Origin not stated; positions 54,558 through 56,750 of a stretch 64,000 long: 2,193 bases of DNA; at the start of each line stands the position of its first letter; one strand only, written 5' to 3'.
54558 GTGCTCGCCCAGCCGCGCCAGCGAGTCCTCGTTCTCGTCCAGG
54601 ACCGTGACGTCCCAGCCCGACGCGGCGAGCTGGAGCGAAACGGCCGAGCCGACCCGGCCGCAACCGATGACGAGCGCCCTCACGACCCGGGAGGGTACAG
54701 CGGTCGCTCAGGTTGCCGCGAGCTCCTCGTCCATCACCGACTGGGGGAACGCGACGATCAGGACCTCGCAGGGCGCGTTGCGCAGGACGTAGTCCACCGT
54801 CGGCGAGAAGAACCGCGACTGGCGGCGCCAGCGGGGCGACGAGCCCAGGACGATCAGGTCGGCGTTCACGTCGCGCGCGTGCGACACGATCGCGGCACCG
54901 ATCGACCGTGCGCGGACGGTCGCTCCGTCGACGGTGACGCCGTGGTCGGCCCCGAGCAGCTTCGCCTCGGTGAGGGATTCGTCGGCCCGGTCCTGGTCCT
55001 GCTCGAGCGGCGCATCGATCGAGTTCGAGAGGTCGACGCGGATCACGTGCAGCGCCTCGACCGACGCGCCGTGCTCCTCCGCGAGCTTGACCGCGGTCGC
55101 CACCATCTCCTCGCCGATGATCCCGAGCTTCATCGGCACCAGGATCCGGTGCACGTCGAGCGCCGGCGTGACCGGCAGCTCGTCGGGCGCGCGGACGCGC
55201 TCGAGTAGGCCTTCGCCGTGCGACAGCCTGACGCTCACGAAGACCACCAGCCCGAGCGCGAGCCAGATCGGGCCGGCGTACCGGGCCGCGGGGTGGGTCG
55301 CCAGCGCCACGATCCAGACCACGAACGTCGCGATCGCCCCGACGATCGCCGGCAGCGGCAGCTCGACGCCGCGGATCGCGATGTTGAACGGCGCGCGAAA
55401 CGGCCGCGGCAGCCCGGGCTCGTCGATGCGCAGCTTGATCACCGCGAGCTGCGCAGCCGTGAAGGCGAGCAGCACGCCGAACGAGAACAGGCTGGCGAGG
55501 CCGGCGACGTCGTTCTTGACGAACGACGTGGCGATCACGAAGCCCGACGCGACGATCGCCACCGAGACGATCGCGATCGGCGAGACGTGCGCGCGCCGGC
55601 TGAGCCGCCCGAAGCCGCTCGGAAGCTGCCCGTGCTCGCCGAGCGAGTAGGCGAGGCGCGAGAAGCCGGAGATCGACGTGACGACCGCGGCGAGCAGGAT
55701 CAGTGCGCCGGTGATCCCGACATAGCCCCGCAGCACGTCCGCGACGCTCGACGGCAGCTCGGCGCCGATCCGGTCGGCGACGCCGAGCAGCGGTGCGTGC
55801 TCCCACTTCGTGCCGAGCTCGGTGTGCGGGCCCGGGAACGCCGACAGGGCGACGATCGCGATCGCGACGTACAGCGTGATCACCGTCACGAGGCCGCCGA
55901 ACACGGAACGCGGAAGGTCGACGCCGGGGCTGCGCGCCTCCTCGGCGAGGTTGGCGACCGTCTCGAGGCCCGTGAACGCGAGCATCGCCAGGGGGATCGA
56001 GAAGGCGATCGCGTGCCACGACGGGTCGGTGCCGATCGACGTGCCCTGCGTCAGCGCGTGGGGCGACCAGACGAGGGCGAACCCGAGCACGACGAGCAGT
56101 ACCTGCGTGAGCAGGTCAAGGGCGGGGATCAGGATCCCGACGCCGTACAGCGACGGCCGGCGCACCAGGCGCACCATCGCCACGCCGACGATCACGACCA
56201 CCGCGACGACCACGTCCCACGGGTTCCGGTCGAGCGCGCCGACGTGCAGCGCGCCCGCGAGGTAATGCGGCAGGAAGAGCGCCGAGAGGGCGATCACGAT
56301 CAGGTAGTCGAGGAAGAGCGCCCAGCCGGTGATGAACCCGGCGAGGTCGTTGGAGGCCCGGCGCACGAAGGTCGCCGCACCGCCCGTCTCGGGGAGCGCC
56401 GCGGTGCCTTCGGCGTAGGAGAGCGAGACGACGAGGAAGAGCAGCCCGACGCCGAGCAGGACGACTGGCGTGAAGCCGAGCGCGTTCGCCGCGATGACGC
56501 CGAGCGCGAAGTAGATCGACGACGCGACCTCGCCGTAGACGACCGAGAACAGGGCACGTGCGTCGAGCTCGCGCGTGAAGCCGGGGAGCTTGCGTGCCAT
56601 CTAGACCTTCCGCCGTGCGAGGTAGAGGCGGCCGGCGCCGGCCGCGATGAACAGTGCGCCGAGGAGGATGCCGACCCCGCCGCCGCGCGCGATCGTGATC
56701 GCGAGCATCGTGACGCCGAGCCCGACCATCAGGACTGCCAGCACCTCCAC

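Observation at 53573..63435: Potassium-homeostasis supercluster: truncated KdpD plus KdpE sit upstream of a KimA-like symporter, APC-USP permeases and TrkA proteins, with no kdpFABC or trkH in the window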

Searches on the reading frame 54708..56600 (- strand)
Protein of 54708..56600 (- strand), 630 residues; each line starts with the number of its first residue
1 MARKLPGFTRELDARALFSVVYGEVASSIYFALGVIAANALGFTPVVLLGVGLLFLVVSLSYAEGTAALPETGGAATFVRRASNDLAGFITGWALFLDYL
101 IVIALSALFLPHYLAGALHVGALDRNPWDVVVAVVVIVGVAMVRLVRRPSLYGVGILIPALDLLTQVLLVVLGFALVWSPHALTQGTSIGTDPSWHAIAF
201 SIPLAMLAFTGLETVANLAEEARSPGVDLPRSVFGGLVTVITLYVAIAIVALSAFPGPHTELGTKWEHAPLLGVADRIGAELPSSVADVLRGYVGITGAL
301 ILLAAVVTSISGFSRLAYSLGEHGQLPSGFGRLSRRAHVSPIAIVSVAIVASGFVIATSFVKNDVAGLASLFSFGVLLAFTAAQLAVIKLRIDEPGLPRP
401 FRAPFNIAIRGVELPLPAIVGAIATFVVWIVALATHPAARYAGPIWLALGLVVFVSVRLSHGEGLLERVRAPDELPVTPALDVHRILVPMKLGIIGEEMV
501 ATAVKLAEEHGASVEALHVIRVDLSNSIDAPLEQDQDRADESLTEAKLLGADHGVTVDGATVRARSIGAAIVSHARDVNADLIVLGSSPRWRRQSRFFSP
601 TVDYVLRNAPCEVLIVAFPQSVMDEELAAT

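Call 4: search_protein_families(library=pfam, proteins=[window:54708-56600:-], max_evalue=0.01)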
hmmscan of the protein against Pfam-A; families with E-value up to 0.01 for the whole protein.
window:54708-56600:- (630 aa): 3 families
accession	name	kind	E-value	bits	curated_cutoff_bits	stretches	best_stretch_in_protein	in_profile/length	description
PF13520.12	AA_permease_2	-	1.4e-36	126.8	27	1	16-438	5-409/427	Amino acid permease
PF00582.32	Usp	-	3.5e-20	73.4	24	1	484-616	3-140/141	Universal stress protein family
PF00324.27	AA_permease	-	1.5e-18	67.2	24.6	1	31-391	17-382/470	Amino acid permease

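Call 5: search_protein_families(library=ncbifam, proteins=[window:54708-56600:-], max_evalue=0.01)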
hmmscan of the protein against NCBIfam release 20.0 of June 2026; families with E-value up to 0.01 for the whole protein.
window:54708-56600:- (630 aa): 16 families
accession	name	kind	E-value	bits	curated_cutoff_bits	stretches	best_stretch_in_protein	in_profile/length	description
TIGR00909.1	2A0306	subfamily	1.9e-31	109.4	556.8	1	18-452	11-424/429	amino acid transporter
TIGR00908.1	2A0305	equivalog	4.7e-28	98.2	381.75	1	14-428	11-407/442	ethanolamine permease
NF053761.1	BrChAATpBcaP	equivalog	3.8e-24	85.6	690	1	20-457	32-451/460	branched-chain amino acid transporter BcaP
TIGR00906.1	2A0303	subfamily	4.2e-15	55.2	681.7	2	206-392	259-428/602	cationic amino acid transport permease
NF008245.0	PRK11021.1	equivalog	1.1e-13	50.9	284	1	53-389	50-365/419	L-methionine/branched-chain amino acid transporter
NF040513.1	antiport_TyrP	equivalog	1.9e-13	49.9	630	1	48-441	39-434/465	tyrosine-tyramine antiporter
TIGR00911.1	2A0308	subfamily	8.5e-13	47.6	701.8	1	38-407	77-433/505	L-type amino acid transporter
NF007876.0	PRK10580.1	equivalog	1.2e-12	47.5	736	1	52-456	52-445/457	proline-specific permease ProY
TIGR01773.1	GABAperm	equivalog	1.3e-08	34.1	678.1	1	22-365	25-359/452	GABA permease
TIGR00913.1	2A0310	subfamily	9.4e-08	31.2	578.7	1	51-391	45-391/480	amino acid permease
NF008016.0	PRK10746.1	equivalog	1.1e-07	31.4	799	1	1-353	1-346/461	amino acid permease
NF007602.0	PRK10249.1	equivalog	1.9e-07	30.4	851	1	6-392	17-394/458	phenylalanine transporter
NF008466.1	PRK11357.1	equivalog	2.3e-07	30.1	800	1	12-355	10-346/446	fructoselysine/psicoselysine transporter FrlA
NF047867.1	AA_transp_ThrP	exception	4.6e-07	29.2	850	1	6-353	6-346/461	bifunctional threonine/serine APC transporter ThrP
NF008272.0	PRK11049.1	equivalog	7.4e-06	25.2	732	1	86-365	98-368/470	D-serine/D-alanine/glycine transporter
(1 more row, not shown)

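Call 9: find_encoding_contigs(protein=window:54708-56600:-, flank=10000, max_places=6)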
Protein window:54708-56600:- (630 aa): 5 contigs read that carry it; 5 places shown.
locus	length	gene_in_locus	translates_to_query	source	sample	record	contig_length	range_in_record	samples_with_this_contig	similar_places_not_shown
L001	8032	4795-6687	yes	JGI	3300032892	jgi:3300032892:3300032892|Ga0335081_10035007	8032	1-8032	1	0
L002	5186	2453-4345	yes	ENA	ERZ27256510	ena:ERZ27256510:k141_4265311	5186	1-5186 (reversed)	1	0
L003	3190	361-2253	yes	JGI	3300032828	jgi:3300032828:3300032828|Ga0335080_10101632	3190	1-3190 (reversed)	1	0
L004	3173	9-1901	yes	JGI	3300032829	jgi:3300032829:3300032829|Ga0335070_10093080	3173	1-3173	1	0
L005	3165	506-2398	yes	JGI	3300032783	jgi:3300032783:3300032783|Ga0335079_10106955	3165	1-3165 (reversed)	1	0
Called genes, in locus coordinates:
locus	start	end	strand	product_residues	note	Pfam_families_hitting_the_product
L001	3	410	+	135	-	?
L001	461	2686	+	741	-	PF13520:AA_permease_2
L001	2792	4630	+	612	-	PF00324:AA_permease, PF13520:AA_permease_2, PF00582:Usp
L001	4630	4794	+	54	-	-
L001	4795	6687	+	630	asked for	PF13520:AA_permease_2, PF00324:AA_permease, PF00582:Usp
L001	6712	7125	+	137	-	PF02254:TrkA_N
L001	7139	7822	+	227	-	PF02254:TrkA_N, PF13241:NAD_binding_7, PF02080:TrkA_C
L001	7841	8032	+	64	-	?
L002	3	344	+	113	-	?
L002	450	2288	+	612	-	PF00324:AA_permease, PF13520:AA_permease_2, PF00582:Usp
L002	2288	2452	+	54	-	-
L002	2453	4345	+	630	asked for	PF13520:AA_permease_2, PF00324:AA_permease, PF00582:Usp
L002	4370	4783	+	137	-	PF02254:TrkA_N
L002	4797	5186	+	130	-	?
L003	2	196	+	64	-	PF00582:Usp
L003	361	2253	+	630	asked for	PF13520:AA_permease_2, PF00324:AA_permease, PF00582:Usp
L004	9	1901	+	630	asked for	PF13520:AA_permease_2, PF00324:AA_permease, PF00582:Usp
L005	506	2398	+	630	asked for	PF13520:AA_permease_2, PF00324:AA_permease, PF00582:Usp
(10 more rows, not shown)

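Call 26: find_related_loci(query=A1, collection=genome_contigs, flank=10000)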
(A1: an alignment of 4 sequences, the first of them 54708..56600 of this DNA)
Query A1 (630 aa) in genome_contigs; peptide patterns used: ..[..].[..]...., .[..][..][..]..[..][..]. (x = any residue, [..] = any of these).
599 stretches matched a pattern (row limit reached: there are more); 581 encode a relative of the query (tblastn E <= 1e-3); the best 80 are kept; 80 distinct loci.
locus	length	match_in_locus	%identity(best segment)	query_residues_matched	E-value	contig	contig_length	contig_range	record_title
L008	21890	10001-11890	91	1-630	0e+0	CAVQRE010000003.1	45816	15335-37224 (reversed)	MAG: uncultured Thermoleophilia bacterium isolate MFD02134.bin.2.211 genome assembly, contig: contig_115438, whole genom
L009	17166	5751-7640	80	1-630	0e+0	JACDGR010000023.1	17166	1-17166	MAG: Actinomycetota bacterium isolate MGR_bin417 SD2908_NODE_1325_length_17166_cov_1.159869, whole genome shotgun sequen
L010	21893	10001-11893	79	1-630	0e+0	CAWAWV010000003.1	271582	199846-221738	MAG: uncultured Thermoleophilia bacterium isolate MFD05442.bin.2.94 genome assembly, contig: contig_13967, whole genome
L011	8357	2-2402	77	1-630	0e+0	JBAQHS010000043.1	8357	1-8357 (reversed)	MAG: Gaiellaceae bacterium isolate MFD07963_ilm_asm_bin8 k127_121146, whole genome shotgun sequence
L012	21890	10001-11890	77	1-630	0e+0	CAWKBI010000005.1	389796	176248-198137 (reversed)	MAG: uncultured Actinomycetes bacterium isolate MFD05442.bin.2.16 genome assembly, contig: contig_4147, whole genome sho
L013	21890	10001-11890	78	1-630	0e+0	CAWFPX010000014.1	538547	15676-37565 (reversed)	MAG: uncultured Thermoleophilia bacterium isolate MFD05841.bin.2.28 genome assembly, contig: contig_74459, whole genome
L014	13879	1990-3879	78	1-630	0e+0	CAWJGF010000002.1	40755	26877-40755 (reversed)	MAG: uncultured Thermoleophilia bacterium isolate MFD04967.bin.3.124 genome assembly, contig: contig_13018, whole genome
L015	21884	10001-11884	73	1-630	0e+0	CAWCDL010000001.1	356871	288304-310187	MAG: uncultured Thermoleophilia bacterium isolate MFD05502.bin.1.186 genome assembly, contig: contig_10320, whole genome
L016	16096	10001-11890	76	1-630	0e+0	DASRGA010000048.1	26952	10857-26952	MAG TPA_asm: Gaiellaceae bacterium isolate SMAG_U10046 k141_2078181, whole genome shotgun sequence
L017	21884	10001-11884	76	1-628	0e+0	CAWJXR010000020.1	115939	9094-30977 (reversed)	MAG: uncultured Thermoleophilia bacterium isolate MFD03975.bin.2.138 genome assembly, contig: contig_77639, whole genome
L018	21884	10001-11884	71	1-628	0e+0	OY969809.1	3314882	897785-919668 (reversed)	MAG: uncultured Actinomycetota bacterium isolate MFD05502.bin.1.34 genome assembly, chromosome: 1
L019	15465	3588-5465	66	1-626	0e+0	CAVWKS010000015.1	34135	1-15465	MAG: uncultured Actinomycetes bacterium isolate MFD08700.bin.2.48 genome assembly, contig: contig_2842, whole genome sho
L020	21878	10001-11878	68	1-626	0e+0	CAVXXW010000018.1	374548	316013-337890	MAG: uncultured Actinomycetes bacterium isolate MFD08700.bin.1.74 genome assembly, contig: contig_5888, whole genome sho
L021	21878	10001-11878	67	1-626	0e+0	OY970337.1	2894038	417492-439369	MAG: uncultured Actinomycetes bacterium isolate MFD07639.bin.2.3 genome assembly, chromosome: 1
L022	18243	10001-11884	70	1-628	0e+0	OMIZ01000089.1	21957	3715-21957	Actinobacteria bacterium isolate AM_0849 genome assembly, contig: k99_804896, whole genome shotgun sequence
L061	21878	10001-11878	60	1-625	0e+0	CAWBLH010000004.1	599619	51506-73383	MAG: uncultured Actinomycetes bacterium isolate MFD02360.bin.2.139 genome assembly, contig: contig_3958, whole genome sh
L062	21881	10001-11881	57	1-625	0e+0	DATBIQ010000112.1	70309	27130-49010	MAG TPA_asm: Gaiella sp. isolate SMAG_U3898 k141_613890, whole genome shotgun sequence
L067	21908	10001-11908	55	1-626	0e+0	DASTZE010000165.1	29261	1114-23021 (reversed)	MAG TPA_asm: Gaiellaceae bacterium isolate SMAG_U2460 k141_1570861, whole genome shotgun sequence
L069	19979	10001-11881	56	1-625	0e+0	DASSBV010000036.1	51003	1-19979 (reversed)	MAG TPA_asm: Gaiella sp. isolate SMAG_U904 k141_1098126, whole genome shotgun sequence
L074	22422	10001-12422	57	1-625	0e+0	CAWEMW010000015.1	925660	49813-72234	MAG: uncultured Actinomycetes bacterium isolate MFD02360.bin.1.121 genome assembly, contig: contig_8105, whole genome sh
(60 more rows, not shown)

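Call 38: search_protein_families(library=pfam, proteins=[L067:2-1666:+, L012:2958-3545:+, L010:3533-5569:+, L016:4126-5211:+, L017:6159-6650:+, L061:14544-15869:-, L074:15376-16911:-, L062:13036-14208:+, L069:14293-14796:+, L074:18296-19363:+], max_evalue=0.001)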
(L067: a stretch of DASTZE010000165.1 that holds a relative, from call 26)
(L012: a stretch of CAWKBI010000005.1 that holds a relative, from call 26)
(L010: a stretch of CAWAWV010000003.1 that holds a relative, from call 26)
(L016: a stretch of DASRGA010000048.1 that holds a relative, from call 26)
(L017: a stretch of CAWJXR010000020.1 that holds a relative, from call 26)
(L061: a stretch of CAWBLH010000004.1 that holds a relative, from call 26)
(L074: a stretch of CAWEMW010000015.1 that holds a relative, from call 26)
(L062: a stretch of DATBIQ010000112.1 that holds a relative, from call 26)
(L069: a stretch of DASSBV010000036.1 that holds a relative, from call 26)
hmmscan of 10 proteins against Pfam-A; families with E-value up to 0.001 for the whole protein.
L067:2-1666:+ (554 aa): 1 family
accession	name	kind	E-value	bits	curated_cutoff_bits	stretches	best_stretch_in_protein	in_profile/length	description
PF03814.21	KdpA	-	8.1e-215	714.6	22.6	1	1-553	4-548/548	Potassium-transporting ATPase A subunit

L012:2958-3545:+ (195 aa): 1 family
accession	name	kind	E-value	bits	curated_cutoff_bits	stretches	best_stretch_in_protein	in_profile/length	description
PF02669.20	KdpC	-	1.3e-60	204.7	24.1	1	8-190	5-181/182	K+-transporting ATPase, c chain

L010:3533-5569:+ (678 aa): 4 families
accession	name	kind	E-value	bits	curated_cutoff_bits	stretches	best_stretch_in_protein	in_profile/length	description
PF00122.25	E1-E2_ATPase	-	7.4e-34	117.3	28.1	1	105-275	9-180/181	E1-E2 ATPase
PF00702.32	Hydrolase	-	7.8e-24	85.6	26.4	1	292-519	1-191/191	haloacid dehalogenase-like hydrolase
PF12710.13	HAD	-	0.00016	22.6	27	0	433-483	81-139/189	haloacid dehalogenase-like hydrolase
PF08282.18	Hydrolase_3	-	0.00043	20.5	20.9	1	491-538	195-242/255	haloacid dehalogenase-like hydrolase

L016:4126-5211:+ (361 aa): 2 families
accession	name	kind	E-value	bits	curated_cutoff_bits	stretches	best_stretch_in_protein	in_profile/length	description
PF02702.23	KdpD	-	4.9e-91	304.3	26.1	1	2-210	2-210/210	Osmosensitive K+ channel His kinase sensor domain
PF00582.32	Usp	-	0.00094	20.2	24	0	229-343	3-133/141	Universal stress protein family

L017:6159-6650:+ (163 aa): 0 families

L061:14544-15869:- (441 aa): 19 families
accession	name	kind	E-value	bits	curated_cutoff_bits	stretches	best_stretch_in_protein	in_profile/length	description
PF02254.24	TrkA_N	-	6.1e-42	143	23.8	2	4-118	2-114/116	TrkA-N domain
PF02080.26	TrkA_C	-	4.7e-25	87.7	27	2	376-437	2-66/71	TrkA-C domain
PF03435.24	Sacchrp_dh_NADP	-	1.2e-11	45.5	25.1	1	3-96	1-100/129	Saccharopine dehydrogenase NADP binding domain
PF03807.23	F420_oxidored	-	2.1e-10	41.5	21.6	0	230-271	3-47/94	NADP oxidoreductase coenzyme F420-dependent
PF01488.26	Shikimate_DH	-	1.6e-09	38.4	24.3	1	2-90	14-101/138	Shikimate / quinate 5-dehydrogenase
PF13241.12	NAD_binding_7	-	2e-08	35.2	22.1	1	2-79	9-76/104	Putative NAD(P)-binding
PF13460.12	NAD_binding_10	-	8.4e-08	32.7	27.2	1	8-101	3-90/184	NAD(P)H-binding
PF01262.27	AlaDh_PNT_C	-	9.3e-08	32.2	23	1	2-71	30-99/214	Alanine dehydrogenase/PNT, C-terminal domain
PF02558.23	ApbA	-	5.2e-07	29.8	22.2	0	3-72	1-74/150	Ketopantoate reductase PanE/ApbA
PF02737.24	3HCDH_N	-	7.1e-07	29.8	22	1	229-271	2-44/180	3-hydroxyacyl-CoA dehydrogenase, NAD binding domain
PF01370.27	Epimerase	-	8.1e-06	25.9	20.9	0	7-74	5-76/240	NAD dependent epimerase/dehydratase family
PF03446.21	NAD_binding_2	-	9.5e-06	26.2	21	0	3-103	2-97/161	NAD binding domain of 6-phosphogluconate dehydrogenase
PF13478.12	XdhC_C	-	3.7e-05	24.7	29.7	0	229-300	1-51/125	XdhC Rossmann domain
PF21799.2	MurD-like_N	-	0.00024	21.7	27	0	228-272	2-44/88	Mur ligase MurD-like, N-terminal domain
PF01494.25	FAD_binding_3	-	0.00028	20.7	22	0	228-265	3-40/349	FAD binding domain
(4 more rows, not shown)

L074:15376-16911:- (511 aa): 1 family
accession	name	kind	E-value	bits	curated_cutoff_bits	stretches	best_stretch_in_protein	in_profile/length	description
PF02386.22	TrkH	-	3.9e-71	240.5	27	1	78-505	29-491/502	Cation transport protein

L062:13036-14208:+ (390 aa): 1 family
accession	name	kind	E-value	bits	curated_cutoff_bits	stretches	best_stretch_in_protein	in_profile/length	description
PF00999.27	Na_H_Exchanger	-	9.5e-47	160.1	26.2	1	15-372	8-373/375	Sodium/hydrogen exchanger, transmembrane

L069:14293-14796:+ (167 aa): 1 family
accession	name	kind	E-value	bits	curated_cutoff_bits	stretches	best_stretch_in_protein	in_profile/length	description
PF02080.26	TrkA_C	-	1.3e-16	60.7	27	1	91-160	2-70/71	TrkA-C domain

L074:18296-19363:+ (355 aa): 1 family
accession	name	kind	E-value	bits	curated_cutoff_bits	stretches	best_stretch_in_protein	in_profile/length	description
PF07995.17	GSDH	-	4e-31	109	25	1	39-321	4-294/332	Glucose / Sorbosone dehydrogenase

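Call 56: search_dna_similar(query=window:54708-56600:-, collection=plasmids, mode=protein, max_evalue=1e-20, max_rows=25)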
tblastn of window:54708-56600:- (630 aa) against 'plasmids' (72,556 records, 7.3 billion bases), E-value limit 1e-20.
No match.

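Call 57: search_dna_similar(query=window:54708-56600:-, collection=plasmids, mode=protein, max_evalue=0.000001, max_rows=25)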
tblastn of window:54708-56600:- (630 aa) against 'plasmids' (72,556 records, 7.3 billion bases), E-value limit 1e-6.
Records with a match: 118; places in all: 128; records where one place covers at least 80% of the query: 8.
Best place of each record, by identity: <60% 118.
By first word of the organism name: Bacillus 46; Halobacterium 13; Haladaptatus 5; Natrinema 4; Haloarcula 4; Haloferax 3; Lactiplantibacillus 3; Halobaculum 2; Caballeronia 2; Listeria 2; and 33 more.
By predicted mobility (MOB-suite, as given by PLSDB): non-mobilizable 87; conjugative 23; mobilizable 8.
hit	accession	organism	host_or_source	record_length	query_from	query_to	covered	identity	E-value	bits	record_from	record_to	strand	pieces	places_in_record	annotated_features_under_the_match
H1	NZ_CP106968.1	Haloferax alexandrinus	-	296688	62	615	88%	24.1%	2e-17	95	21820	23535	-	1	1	amino acid permease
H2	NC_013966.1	Haloferax volcanii DS2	-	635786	62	615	88%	23.7%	2e-18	98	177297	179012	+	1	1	amino acid permease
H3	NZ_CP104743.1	Haloferax lucentense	-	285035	62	615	88%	23.7%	3e-18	97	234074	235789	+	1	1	amino acid permease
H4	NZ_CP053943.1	Halorubrum salinarum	soil,single cell,solar salt farm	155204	69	616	87%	23.9%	1e-11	76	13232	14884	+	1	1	amino acid permease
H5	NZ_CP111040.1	Haladaptatus caseinilyticus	cell culture,sediment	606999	62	615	88%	23.1%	3e-10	71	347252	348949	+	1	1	amino acid permease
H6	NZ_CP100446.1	Natrinema caseinilyticum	marine sediment,sediment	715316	62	623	89%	22.6%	4e-15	87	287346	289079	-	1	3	amino acid permease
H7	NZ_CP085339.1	Haladaptatus halobius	cell culture,saline soil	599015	69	616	87%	22.6%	2e-13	82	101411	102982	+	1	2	amino acid permease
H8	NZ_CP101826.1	Halobellus ramosii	cell cuture,a brine sample of the ...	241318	69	616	87%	22.5%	3e-9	68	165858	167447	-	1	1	amino acid permease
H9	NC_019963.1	Natrinema pellirubrum DSM 15624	-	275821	62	468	65%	28.6%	1e-19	101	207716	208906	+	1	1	APC family permease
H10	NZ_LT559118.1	Nonomuraea gerenzanensis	-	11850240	206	625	67%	27.3%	5e-14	84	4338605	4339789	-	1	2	none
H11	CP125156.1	Klebsiella pneumoniae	-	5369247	10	404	63%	28.2%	2e-10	72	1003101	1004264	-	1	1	eat: ethanolamine permease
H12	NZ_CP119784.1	Haladaptatus sp. YSMS36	cell culture,sediment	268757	207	615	65%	25.7%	5e-15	87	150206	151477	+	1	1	amino acid permease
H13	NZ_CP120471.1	Haladaptatus sp. DYSN1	cell culture,sediment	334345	207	615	65%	25.7%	1e-14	86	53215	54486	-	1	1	amino acid permease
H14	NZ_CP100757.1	Natrinema gelatinilyticum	marine sediment,sediment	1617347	207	615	65%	25.1%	2e-11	76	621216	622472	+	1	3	record has no annotation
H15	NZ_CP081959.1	Halobaculum magnesiiphilum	cell culture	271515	207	615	65%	24.9%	4e-13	81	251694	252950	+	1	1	amino acid permease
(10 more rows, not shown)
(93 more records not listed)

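Call 58: get_annotated_region(hit=H10, flank=12000)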
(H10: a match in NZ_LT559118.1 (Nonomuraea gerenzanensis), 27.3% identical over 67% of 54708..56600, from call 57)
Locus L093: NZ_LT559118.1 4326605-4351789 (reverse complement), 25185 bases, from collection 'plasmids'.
description: Nonomuraea gerenzanensis isolate nono1 plasmid I, complete sequence
organism: Nonomuraea gerenzanensis (NCBI taxid 93944)
taxonomy: Bacteria; Actinomycetota; Actinomycetes; Streptosporangiales; Streptosporangiaceae; Nonomuraea; Nonomuraea gerenzanensis
host: -; source: -; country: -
typing (MOB-suite, as given by PLSDB): non-mobilizable
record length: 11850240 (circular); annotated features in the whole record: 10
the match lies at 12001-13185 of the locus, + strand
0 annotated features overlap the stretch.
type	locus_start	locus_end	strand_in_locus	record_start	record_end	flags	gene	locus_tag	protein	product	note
